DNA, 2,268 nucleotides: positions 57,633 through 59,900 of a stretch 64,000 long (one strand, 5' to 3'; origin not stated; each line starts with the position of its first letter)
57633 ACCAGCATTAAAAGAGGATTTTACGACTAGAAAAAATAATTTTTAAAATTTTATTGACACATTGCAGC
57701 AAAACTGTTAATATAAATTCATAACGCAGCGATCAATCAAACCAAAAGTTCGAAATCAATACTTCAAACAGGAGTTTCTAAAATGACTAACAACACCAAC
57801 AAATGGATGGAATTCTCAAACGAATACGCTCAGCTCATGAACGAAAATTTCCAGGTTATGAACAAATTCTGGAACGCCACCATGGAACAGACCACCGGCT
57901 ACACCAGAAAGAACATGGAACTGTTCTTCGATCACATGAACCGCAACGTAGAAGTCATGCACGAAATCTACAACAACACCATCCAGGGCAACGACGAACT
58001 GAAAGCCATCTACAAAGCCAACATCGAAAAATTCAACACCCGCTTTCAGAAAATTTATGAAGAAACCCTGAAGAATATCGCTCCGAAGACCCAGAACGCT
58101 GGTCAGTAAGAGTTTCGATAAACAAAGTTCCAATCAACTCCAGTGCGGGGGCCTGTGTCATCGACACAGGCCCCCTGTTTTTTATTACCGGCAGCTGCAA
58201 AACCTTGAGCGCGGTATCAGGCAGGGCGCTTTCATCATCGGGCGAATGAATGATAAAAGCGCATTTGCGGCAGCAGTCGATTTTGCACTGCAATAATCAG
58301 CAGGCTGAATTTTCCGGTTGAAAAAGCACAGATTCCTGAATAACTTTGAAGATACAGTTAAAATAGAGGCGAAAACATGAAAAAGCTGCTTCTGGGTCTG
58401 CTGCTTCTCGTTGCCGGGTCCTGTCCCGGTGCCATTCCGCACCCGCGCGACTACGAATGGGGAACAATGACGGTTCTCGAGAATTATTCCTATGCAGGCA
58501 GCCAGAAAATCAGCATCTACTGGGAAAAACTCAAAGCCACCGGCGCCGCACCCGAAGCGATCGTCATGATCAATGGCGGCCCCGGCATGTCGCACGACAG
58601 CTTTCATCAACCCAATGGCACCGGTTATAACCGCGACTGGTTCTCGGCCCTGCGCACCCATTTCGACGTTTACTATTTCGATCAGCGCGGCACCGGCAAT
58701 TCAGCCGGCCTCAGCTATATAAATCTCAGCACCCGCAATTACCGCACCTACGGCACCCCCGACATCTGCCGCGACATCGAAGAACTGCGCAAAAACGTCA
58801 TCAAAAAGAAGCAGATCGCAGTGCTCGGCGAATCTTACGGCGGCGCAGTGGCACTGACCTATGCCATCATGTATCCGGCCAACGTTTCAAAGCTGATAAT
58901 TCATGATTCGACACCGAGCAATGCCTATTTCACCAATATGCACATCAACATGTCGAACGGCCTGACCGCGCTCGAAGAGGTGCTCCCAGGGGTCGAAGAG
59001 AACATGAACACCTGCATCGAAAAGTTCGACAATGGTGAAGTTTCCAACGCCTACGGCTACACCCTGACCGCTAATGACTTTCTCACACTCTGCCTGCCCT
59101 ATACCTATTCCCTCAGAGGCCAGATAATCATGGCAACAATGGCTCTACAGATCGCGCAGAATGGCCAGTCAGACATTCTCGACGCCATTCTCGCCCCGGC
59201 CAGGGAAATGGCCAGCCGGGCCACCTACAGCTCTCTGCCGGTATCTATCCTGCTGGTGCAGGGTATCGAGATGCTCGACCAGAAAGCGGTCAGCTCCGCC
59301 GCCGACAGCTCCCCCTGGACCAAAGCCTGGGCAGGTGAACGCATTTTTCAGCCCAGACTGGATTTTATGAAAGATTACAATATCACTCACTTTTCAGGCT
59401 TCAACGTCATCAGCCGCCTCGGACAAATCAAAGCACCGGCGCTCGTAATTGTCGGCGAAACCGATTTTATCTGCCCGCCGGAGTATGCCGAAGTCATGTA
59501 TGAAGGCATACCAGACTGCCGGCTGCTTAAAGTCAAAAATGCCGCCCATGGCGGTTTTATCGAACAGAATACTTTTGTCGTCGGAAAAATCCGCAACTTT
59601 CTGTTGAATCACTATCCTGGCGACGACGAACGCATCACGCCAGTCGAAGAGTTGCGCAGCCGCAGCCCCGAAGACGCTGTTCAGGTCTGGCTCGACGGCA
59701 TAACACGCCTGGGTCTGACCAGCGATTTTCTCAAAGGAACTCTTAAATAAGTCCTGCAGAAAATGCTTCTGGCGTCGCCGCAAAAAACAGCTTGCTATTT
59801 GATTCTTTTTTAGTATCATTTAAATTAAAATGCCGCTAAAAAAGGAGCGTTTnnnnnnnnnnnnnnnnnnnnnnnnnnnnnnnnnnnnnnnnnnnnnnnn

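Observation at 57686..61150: Duplicated 108-aa Asn/Lys-rich protein genes with near-identical strong promoters and 5'UTRs bracketing a peptidase and a RIC iron-centre repair gene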

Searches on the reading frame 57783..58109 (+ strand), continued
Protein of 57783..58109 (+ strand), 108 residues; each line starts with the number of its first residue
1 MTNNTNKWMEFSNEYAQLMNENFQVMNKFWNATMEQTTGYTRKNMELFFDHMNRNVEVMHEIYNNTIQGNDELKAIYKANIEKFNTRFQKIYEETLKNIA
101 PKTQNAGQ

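Call 66: find_homologous_proteins(query=A4, max_evalue=1e-20)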
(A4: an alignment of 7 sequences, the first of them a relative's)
Query A4 (7 sequences) (180 aa, profile of the alignment): 99 proteins with E <= 1e-20 among 8000 candidates.
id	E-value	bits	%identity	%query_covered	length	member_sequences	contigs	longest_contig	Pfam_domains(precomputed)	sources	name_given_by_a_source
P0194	1.0e-100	353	88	96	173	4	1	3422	PF07879.17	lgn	-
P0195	1.8e-99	349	99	96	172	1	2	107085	PF07879.17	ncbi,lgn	-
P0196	2.1e-99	349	85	96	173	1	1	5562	PF07879.17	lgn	-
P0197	6.5e-99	347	86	96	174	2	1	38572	PF07879.17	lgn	-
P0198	1.8e-97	342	89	93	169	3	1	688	PF07879.17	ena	-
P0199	1.2e-96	340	85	94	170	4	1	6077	PF07879.17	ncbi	ncbi:MAG: polyhydroxyalkanoate synthesis regulator DNA-binding domain-containing protein [Candidatus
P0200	1.8e-96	339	81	95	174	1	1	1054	PF07879.17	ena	-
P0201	2.0e-96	339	84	96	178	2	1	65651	PF07879.17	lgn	-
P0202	2.3e-96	339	76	96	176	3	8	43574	PF07879.17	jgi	jgi:polyhydroxyalkanoate synthesis repressor PhaR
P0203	9.1e-88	311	64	96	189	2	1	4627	PF07879.17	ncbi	ncbi:MAG: polyhydroxyalkanoate synthesis regulator DNA-binding domain-containing protein [Candidatus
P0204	8.8e-86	304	65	96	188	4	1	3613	PF07879.17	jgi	jgi:polyhydroxyalkanoate synthesis repressor PhaR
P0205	6.1e-85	301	63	96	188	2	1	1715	PF07879.17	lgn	-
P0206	8.2e-85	301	66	96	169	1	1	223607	PF07879.17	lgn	-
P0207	2.7e-84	299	71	96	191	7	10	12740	PF07879.17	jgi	jgi:polyhydroxyalkanoate synthesis repressor PhaR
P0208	2.0e-83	296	62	96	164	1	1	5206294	PF07879.17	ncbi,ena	-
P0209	4.5e-83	295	73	96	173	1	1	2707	PF07879.17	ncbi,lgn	-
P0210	5.0e-83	295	70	96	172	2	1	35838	PF07879.17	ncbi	-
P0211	8.1e-82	291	65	94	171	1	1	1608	PF07879.17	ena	-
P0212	8.4e-82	291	70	96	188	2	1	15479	PF07879.17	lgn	-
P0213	4.9e-81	289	71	96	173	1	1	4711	PF07879.17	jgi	-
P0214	5.6e-81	289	71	96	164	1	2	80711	PF07879.17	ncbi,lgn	ncbi:MAG: hypothetical protein Kow0029_24420 [Candidatus Rifleibacteriota bacterium]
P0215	5.6e-81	289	64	96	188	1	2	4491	PF07879.17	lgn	-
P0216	1.3e-80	287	65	96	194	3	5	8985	PF07879.17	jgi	-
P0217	2.1e-80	287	66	96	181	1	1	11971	PF07879.17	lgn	-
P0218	8.0e-80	285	68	96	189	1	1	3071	PF07879.17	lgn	-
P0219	1.7e-79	284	70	96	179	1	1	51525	PF07879.17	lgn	-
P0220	2.8e-79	283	64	96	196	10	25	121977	PF07879.17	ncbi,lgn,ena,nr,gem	ncbi:MAG TPA: polyhydroxyalkanoate synthesis regulator DNA-binding domain-containing protein [Candid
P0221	3.4e-79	283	69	96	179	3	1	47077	PF07879.17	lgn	-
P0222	3.5e-79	283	64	96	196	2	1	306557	PF07879.17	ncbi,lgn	-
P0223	6.3e-79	282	66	96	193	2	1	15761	PF07879.17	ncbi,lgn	-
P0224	6.6e-79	282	64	96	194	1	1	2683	PF07879.17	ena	-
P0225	1.5e-78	281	66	96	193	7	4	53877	PF07879.17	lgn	-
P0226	1.7e-78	280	66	96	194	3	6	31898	PF07879.17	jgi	-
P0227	3.3e-77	276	65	96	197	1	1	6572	PF07879.17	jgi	-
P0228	3.8e-77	276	63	96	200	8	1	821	PF07879.17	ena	-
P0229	5.9e-77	275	66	96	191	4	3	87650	PF07879.17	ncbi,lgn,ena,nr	ncbi:MAG TPA: polyhydroxyalkanoate synthesis regulator DNA-binding domain-containing protein [Candid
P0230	1.7e-76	274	62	96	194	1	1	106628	PF07879.17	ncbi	-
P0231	1.1e-75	271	64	96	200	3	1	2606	PF07879.17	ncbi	-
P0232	1.4e-75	271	65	95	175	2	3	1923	PF07879.17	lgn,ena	-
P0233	4.5e-75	269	68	95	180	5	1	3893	PF07879.17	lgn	-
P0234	4.9e-75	269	65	96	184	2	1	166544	PF07879.17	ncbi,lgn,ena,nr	ncbi:MAG: hypothetical protein KKB51_07945 [Candidatus Riflebacteria bacterium]|nr:hypothetical prot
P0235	6.4e-75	269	61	93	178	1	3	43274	PF07879.17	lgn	-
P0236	7.5e-75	269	65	95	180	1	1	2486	PF07879.17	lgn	-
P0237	1.2e-74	268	71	96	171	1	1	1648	PF07879.17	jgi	-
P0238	4.3e-74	266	64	95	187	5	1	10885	PF07879.17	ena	-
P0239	5.7e-74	266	67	96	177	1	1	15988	PF07879.17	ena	-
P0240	1.5e-73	264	61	95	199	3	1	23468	PF07879.17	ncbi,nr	ncbi:MAG: hypothetical protein EOM80_03290 [Erysipelotrichia bacterium]|nr:hypothetical protein [Ery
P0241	2.9e-73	263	67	95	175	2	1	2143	PF07879.17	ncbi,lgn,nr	ncbi:MAG: polyhydroxyalkanoate synthesis repressor PhaR [uncultured bacterium]|nr:MAG: polyhydroxyal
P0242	1.0e-72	262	61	96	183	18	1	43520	PF07879.17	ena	-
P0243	1.1e-72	262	64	96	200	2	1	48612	PF07879.17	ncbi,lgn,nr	ncbi:MAG: polyhydroxyalkanoate synthesis regulator DNA-binding domain-containing protein [Candidatus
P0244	1.1e-72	262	65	95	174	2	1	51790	PF07879.17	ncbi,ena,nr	ncbi:MAG: hypothetical protein CVV42_12870 [Candidatus Riflebacteria bacterium HGW-Riflebacteria-2]|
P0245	1.9e-72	261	62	95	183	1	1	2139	PF07879.17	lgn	-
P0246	5.7e-70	253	61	94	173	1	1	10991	PF07879.17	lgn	-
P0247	1.4e-68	248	64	94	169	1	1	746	PF07879.17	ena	-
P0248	1.1e-67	245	60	95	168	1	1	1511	PF07879.17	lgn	-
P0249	4.2e-66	240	64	89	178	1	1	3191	PF07879.17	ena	-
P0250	8.8e-66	239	60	94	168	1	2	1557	PF07879.17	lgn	-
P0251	8.9e-66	239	64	81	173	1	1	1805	PF07879.17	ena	-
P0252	1.3e-64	235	54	96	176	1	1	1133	PF07879.17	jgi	jgi:polyhydroxyalkanoate synthesis repressor PhaR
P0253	1.0e-59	219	97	53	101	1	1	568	PF07879.17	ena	-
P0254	3.9e-56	208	55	93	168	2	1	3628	PF07879.17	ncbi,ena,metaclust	metaclust:\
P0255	8.0e-56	207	58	86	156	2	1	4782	PF07879.17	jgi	jgi:polyhydroxyalkanoate synthesis regulator protein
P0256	1.7e-55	206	49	94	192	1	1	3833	PF07879.17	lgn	-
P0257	5.8e-48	181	50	94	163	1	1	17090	PF07879.17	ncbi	-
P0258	1.7e-47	179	48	95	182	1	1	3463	PF07879.17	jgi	jgi:polyhydroxyalkanoate synthesis repressor PhaR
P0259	2.8e-46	175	45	94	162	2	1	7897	PF07879.17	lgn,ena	-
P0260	6.5e-46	174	48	94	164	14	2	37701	PF07879.17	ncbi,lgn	-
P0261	4.3e-45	172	46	93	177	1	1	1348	PF07879.17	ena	-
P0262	4.8e-45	171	47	94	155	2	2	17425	PF07879.17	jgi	-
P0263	7.4e-45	171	48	94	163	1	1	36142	PF07879.17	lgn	-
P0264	1.3e-44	170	47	93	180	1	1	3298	PF07879.17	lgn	-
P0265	1.7e-44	170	47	94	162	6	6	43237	PF07879.17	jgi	-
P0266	2.3e-43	166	44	94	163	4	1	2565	PF07879.17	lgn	-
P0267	2.9e-43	166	45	94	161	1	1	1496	PF07879.17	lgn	-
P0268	3.2e-43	166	45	94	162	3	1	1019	PF07879.17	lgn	-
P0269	6.6e-43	164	47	93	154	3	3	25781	PF07879.17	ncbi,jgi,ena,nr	ncbi:MAG TPA: polyhydroxyalkanoate synthesis regulator DNA-binding domain-containing protein [Candid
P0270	9.5e-43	164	42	93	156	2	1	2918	PF07879.17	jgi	-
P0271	1.1e-42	164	48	93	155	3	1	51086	PF07879.17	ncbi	-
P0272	2.0e-42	163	40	94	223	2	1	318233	PF07879.17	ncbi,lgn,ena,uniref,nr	ncbi:MAG: hypothetical protein CVV64_07655 [Candidatus Wallbacteria bacterium HGW-Wallbacteria-1]|un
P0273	1.5e-41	160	45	89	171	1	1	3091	PF07879.17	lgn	-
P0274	3.1e-41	159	45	94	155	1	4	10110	PF07879.17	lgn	-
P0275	1.8e-40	157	49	92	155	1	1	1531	PF07879.17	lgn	-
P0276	4.1e-40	155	43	94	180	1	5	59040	PF07879.17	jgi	jgi:polyhydroxyalkanoate synthesis repressor PhaR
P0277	1.0e-38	151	51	66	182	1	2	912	PF07879.17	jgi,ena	-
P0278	1.2e-38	151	57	56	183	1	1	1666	PF07879.17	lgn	-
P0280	1.4e-30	124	34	91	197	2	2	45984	PF07879.17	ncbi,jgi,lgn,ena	-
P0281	3.9e-28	116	36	92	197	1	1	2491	PF07879.17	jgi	-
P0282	3.9e-28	116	39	73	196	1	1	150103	PF07879.17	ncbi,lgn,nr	ncbi:MAG: polyhydroxyalkanoate synthesis regulator DNA-binding domain-containing protein [Candidatus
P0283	5.8e-28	116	34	94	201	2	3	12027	PF07879.17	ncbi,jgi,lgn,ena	ncbi:MAG: polyhydroxyalkanoate synthesis regulator DNA-binding domain-containing protein [Candidatus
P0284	1.2e-26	112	36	92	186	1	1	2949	PF07879.17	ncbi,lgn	-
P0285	1.7e-26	111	40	68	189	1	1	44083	PF07879.17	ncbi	ncbi:MAG: polyhydroxyalkanoate synthesis regulator DNA-binding domain-containing protein [Candidatus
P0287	1.6e-24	105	42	77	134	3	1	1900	PF07879.17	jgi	jgi:polyhydroxyalkanoate synthesis regulator protein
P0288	2.2e-23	101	32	94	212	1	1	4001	PF07879.17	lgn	-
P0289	4.0e-23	100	34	91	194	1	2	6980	PF07879.17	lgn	-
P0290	5.2e-23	100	34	91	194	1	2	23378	PF07879.17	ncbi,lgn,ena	-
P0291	2.7e-21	94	42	53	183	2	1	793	PF07879.17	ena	-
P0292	9.7e-21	92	42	53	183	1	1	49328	PF07879.17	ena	-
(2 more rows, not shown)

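Call 67: find_encoding_contigs(protein=P0220, flank=3000, max_places=10)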
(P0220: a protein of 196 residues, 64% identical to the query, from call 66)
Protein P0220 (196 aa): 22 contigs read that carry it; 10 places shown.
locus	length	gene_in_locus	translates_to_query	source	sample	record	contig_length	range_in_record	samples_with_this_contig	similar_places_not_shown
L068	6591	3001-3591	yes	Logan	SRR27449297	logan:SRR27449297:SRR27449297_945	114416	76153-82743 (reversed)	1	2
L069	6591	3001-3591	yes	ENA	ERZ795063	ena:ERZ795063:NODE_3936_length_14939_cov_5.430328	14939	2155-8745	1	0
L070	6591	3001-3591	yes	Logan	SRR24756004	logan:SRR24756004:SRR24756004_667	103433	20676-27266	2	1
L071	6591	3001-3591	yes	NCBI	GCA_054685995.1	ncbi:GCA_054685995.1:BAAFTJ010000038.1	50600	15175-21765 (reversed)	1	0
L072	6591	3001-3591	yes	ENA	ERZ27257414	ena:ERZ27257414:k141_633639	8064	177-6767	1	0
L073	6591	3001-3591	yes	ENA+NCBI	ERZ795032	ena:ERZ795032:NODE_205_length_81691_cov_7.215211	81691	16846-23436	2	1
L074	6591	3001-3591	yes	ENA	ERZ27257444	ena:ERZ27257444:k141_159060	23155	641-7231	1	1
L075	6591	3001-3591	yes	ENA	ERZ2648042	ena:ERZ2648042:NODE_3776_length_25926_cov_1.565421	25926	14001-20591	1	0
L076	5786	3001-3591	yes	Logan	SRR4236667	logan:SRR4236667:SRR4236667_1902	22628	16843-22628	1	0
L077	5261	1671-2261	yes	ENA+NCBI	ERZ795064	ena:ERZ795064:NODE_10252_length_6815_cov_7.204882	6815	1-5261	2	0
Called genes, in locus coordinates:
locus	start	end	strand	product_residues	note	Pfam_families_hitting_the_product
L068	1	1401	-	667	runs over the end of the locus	PF00361:Proton_antipo_M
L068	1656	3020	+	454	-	PF24096:DUF7379, PF02089:Palm_thioest (weak)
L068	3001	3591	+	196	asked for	PF07879:PHB_acc_N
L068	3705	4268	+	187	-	-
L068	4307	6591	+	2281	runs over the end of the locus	PF22544:HYDIN_VesB_CFA65-like_Ig (faint), PF01835:MG2 (faint)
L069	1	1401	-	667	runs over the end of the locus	PF00361:Proton_antipo_M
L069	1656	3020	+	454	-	PF24096:DUF7379, PF02089:Palm_thioest (weak)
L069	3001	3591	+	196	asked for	PF07879:PHB_acc_N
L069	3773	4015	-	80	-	-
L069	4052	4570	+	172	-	-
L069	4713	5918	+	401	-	PF13511:DUF4124 (weak)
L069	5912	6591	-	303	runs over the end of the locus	PF00892:EamA, PF03151:TPT, PF00892:EamA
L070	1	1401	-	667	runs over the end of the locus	PF00361:Proton_antipo_M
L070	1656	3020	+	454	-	PF24096:DUF7379, PF02089:Palm_thioest (weak)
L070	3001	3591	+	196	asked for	PF07879:PHB_acc_N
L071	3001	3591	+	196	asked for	PF07879:PHB_acc_N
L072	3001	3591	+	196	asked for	PF07879:PHB_acc_N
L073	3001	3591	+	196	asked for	PF07879:PHB_acc_N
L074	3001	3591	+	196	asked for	PF07879:PHB_acc_N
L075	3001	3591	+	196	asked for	PF07879:PHB_acc_N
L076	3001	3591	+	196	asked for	PF07879:PHB_acc_N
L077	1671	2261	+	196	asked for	PF07879:PHB_acc_N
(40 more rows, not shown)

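Call 73: fold_search(model_id=the predicted structure, library=pdb)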
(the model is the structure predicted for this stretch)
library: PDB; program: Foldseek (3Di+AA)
matches with E <= 10: 7; with E <= 0.001: 0
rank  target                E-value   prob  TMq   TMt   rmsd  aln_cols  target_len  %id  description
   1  6nyi_A                3.3e+00  0.08  0.36  0.39  16.1        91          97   14  Crystal structure of computationally designed protein XXA (released 2020-04-22)
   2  6nyi_C                4.6e+00  0.06  0.33  0.36  16.4        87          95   16  Crystal structure of computationally designed protein XXA (released 2020-04-22)
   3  6nz1_D                6.9e+00  0.06  0.37  0.41  15.8        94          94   14  Crystal structure of computationally designed protein XXA_GVDQ (released 2020-04-22)
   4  6nz1_A                8.1e+00  0.04  0.33  0.38  16.4        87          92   15  Crystal structure of computationally designed protein XXA_GVDQ (released 2020-04-22)
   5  6ny8_A                8.8e+00  0.04  0.32  0.37  22.2        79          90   20  Crystal structure of computationally designed protein XAA_GVDQ with calcium (released 2020-04-22)
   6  7jtk_C                8.8e+00  0.03  0.27  0.08  22.1        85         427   18  Radial spoke 1 isolated from Chlamydomonas reinhardtii (released 2020-12-16)
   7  6nx2_A                9.6e+00  0.04  0.36  0.41  23.0        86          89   14  Crystal structure of computationally designed protein AAA (released 2020-04-22)

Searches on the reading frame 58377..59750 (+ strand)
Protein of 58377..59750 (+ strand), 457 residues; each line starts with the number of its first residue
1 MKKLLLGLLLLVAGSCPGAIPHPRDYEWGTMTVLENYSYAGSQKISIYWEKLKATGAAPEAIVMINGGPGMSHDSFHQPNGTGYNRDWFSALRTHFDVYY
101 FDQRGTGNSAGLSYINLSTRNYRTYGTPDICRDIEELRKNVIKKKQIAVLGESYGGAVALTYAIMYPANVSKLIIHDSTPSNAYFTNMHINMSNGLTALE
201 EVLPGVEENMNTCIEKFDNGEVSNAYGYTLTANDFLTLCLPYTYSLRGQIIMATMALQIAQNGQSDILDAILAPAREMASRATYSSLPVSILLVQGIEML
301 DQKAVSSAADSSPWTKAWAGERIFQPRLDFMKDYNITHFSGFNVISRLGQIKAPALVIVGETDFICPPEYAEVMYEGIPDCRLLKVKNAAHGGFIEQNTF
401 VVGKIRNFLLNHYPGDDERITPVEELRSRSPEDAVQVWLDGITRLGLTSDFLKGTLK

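Call 3: search_protein_families(library=pfam, proteins=[window:58377-59750:+], max_evalue=1)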
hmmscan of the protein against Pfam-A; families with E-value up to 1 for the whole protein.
window:58377-59750:+ (457 aa): 12 families
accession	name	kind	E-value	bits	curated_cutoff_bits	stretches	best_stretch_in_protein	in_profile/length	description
PF00561.26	Abhydrolase_1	-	4.3e-24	85.9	25.8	2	61-184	2-107/245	alpha/beta hydrolase fold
PF12146.15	Hydrolase_4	-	2.5e-16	60.1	27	2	95-175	31-106/239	Serine aminopeptidase, S33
PF12697.13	Abhydrolase_6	-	3.3e-09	38.2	26.3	1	62-397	1-210/217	Alpha/beta hydrolase family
PF00326.27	Peptidase_S9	-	3.6e-06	27.1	22.6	1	98-165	17-84/213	Prolyl oligopeptidase family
PF08386.16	Abhydrolase_4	-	1.3e-05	25.6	21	1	352-411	34-93/103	TAP-like protein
PF02129.25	Peptidase_S15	-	0.0021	18.2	23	1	96-210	52-152/262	X-Pro dipeptidyl-peptidase (S15 family)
PF07819.20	PGAP1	-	0.018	15.2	24.3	1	134-184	79-132/233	PGAP1-like alpha/beta domain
PF00756.26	Esterase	-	0.02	15.1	22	1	143-177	113-147/251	Putative esterase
PF08840.17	BAAT_C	-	0.033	14.7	20.9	1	139-211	16-78/210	BAAT / Acyl-CoA thioester hydrolase C terminal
PF02230.22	Abhydrolase_2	-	0.034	14.4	23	1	134-184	94-144/217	Phospholipase/Carboxylesterase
PF05448.18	AXE1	-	0.04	13.1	21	0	348-387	259-298/321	Acetyl xylan esterase (AXE1)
PF07859.19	Abhydrolase_3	-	0.041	14.1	25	1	136-166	58-92/210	alpha/beta hydrolase fold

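Call 4: search_protein_families(library=ncbifam, proteins=[window:58377-59750:+], max_evalue=1)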
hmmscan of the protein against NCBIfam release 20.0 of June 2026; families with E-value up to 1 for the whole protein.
window:58377-59750:+ (457 aa): 36 families (the best 25 are shown)
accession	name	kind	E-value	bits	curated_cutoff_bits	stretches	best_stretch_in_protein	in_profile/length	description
TIGR01250.1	pro_imino_pep_2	subfamily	2.6e-25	89.6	167.65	2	45-191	12-143/288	proline iminopeptidase-family hydrolase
NF045948.1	ProImpepThrmp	equivalog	3.8e-24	85.6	500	2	39-181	6-131/291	proline iminopeptidase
NF051488.1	bifunc_PcaDC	exception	2.3e-16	59.9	390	2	341-412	182-253/375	bifunctional 3-oxoadipate enol-lactonase/4-carboxymuconolactone decarboxylase PcaDC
TIGR02427.1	protocat_pcaD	equivalog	2.2e-15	56.7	255.85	2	343-409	184-250/251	3-oxoadipate enol-lactonase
NF045945.1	ProImpepLactob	equivalog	2.7e-15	56.6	400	2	56-183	24-135/293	proline iminopeptidase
NF050089.1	i_nPHAscl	equivalog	1.6e-14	53.6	300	2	90-187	39-126/288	intracellular short-chain-length polyhydroxyalkanoate depolymerase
NF051487.1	bifunc_PcaCD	exception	1.2e-13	51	430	2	342-409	344-411/413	bifunctional 4-carboxymuconolactone decarboxylase/3-oxoadipate enol-lactonase PcaCD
TIGR01249.1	pro_imino_pep_1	equivalog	3.2e-13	49.5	259.75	1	45-175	15-125/307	prolyl aminopeptidase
TIGR01738.1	bioH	equivalog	2.6e-11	43.6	206.95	2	347-401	183-237/245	pimeloyl-ACP methyl ester esterase BioH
TIGR03611.1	RutD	equivalog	5.3e-11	42.4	238.5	2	84-175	28-110/258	pyrimidine utilization protein D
TIGR03695.1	menH_SHCHC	equivalog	3.1e-10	39.9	208.55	2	92-180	25-106/252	2-succinyl-6-hydroxy-2,4-cyclohexadiene-1-carboxylate synthase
NF052614.1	AB_fold_OlsI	equivalog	9e-10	38.5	385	2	341-412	186-258/272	ornithine lipid biosynthesis O-acyltransferase OlsI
NF041759.1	mac_hydro_EstT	equivalog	9.7e-08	31.5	450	2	333-408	200-276/278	macrolide hydrolase EstT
NF045632.1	hydroxlase_HsaD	equivalog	1.9e-07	30.3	400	1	55-200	30-157/290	4,5:9,10-diseco-3-hydroxy-5,9,17-trioxoandrosta-1(10),2-diene-4-oate hydrolase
TIGR03343.1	biphenyl_bphD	equivalog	1.2e-06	28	462.15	2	143-178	99-134/282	2-hydroxy-6-oxo-6-phenylhexa-2,4-dienoate hydrolase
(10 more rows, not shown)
